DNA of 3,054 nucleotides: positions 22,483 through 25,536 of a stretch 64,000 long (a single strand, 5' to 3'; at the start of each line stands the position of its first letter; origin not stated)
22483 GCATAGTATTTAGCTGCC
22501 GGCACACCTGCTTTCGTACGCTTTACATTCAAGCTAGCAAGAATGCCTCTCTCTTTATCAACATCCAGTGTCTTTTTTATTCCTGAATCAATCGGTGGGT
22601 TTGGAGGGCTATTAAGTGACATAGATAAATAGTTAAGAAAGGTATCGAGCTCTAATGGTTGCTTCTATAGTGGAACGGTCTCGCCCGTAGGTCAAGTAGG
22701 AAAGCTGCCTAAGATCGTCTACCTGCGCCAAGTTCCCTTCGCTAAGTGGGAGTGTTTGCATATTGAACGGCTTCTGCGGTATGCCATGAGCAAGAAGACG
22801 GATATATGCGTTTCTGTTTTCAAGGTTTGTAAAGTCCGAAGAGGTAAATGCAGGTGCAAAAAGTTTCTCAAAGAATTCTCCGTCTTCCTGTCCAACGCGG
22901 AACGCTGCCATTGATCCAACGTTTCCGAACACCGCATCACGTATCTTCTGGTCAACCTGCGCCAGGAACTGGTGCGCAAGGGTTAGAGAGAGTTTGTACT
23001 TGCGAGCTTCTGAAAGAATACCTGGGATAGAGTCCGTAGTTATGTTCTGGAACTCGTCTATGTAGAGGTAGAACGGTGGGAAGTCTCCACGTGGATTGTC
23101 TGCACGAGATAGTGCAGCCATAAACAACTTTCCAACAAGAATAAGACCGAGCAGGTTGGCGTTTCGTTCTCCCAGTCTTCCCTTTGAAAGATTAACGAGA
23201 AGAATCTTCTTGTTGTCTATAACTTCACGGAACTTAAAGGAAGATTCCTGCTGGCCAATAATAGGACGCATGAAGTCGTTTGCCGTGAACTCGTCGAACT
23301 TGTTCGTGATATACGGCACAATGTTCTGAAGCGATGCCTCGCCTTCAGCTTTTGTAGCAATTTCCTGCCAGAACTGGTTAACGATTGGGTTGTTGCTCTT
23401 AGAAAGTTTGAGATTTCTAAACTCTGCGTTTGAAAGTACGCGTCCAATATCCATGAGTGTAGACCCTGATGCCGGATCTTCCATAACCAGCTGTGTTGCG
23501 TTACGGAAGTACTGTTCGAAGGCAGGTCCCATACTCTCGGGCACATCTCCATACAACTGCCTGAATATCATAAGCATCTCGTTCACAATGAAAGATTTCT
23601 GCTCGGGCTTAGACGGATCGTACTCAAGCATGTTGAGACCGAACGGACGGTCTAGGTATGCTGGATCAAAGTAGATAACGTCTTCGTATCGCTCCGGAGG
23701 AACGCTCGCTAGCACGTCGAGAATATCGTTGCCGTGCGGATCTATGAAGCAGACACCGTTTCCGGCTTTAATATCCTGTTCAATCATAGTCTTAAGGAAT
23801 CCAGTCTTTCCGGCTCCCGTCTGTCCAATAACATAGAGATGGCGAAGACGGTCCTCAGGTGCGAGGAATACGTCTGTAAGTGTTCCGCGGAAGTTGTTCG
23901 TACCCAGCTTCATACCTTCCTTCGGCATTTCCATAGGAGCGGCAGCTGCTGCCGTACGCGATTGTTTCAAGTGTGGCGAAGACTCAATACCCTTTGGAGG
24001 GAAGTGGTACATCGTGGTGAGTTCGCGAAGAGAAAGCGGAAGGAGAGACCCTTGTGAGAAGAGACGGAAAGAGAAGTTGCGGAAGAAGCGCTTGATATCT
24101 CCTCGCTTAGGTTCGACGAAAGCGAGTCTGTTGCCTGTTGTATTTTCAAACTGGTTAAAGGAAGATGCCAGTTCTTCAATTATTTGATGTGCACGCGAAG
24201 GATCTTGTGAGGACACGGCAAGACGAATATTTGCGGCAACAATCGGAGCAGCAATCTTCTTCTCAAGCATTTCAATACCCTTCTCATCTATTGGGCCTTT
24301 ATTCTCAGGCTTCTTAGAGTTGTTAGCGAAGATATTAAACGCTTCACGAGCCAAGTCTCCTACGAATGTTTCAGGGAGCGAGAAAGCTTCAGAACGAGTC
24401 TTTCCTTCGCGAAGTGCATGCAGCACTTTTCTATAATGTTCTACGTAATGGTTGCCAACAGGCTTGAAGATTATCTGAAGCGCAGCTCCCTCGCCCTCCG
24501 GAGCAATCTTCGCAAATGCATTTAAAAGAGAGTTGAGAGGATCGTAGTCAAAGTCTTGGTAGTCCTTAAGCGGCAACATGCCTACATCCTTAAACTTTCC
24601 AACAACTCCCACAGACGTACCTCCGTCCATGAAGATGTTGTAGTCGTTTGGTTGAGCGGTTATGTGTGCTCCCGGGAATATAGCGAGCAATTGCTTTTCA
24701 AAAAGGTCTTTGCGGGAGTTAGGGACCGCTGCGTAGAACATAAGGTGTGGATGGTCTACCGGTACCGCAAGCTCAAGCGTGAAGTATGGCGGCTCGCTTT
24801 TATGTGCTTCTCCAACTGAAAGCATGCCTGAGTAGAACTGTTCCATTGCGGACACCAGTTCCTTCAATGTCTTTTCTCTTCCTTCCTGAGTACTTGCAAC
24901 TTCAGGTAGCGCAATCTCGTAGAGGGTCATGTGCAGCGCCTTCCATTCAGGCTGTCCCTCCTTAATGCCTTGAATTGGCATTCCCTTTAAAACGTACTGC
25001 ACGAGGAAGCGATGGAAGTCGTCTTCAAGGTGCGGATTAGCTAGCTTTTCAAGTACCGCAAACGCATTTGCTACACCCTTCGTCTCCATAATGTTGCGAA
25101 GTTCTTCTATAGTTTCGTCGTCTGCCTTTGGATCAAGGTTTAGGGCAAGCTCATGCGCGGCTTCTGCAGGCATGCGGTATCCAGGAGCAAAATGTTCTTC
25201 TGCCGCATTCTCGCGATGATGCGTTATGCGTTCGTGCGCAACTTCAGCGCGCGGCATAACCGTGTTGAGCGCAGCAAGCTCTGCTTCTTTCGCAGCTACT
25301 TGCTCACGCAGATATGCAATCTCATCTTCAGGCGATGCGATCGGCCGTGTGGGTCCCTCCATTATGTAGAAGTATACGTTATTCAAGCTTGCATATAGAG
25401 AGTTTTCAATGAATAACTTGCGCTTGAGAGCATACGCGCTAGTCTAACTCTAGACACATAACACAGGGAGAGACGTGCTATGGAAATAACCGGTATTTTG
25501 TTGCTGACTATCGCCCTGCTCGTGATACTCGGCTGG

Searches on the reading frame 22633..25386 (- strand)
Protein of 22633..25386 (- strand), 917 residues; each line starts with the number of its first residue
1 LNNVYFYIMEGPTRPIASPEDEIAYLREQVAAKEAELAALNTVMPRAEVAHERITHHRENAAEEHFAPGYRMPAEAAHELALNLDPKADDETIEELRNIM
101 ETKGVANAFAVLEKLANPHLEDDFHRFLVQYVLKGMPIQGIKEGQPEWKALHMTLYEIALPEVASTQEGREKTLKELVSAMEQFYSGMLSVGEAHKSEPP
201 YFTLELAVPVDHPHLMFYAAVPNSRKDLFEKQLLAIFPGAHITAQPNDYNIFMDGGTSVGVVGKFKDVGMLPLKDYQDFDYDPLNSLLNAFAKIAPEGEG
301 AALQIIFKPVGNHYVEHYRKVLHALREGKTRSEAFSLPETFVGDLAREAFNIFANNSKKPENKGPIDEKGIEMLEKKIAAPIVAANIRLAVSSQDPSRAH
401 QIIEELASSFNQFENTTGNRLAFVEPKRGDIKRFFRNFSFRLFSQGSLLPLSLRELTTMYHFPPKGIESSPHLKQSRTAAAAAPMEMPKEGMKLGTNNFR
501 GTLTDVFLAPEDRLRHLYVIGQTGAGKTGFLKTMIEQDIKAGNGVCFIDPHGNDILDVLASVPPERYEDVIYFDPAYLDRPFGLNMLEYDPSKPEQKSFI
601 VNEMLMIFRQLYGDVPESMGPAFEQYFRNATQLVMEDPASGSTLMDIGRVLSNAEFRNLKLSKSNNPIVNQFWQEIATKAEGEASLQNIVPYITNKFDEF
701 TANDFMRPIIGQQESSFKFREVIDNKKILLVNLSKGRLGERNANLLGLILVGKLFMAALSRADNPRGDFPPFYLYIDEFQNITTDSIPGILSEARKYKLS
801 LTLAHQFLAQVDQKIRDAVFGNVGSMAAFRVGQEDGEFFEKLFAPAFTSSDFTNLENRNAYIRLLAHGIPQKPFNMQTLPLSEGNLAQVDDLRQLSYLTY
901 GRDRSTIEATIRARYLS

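Call 47: search_protein_families(library=pfam, proteins=[window:22633-25386:-], max_evalue=0.0001)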
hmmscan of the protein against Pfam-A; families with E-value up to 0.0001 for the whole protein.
window:22633-25386:- (917 aa): 1 family
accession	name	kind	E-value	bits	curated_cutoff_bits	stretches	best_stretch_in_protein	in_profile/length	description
PF01935.23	DUF87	-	4.6e-06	27.3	23.2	0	514-552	23-62/220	Helicase HerA, central domain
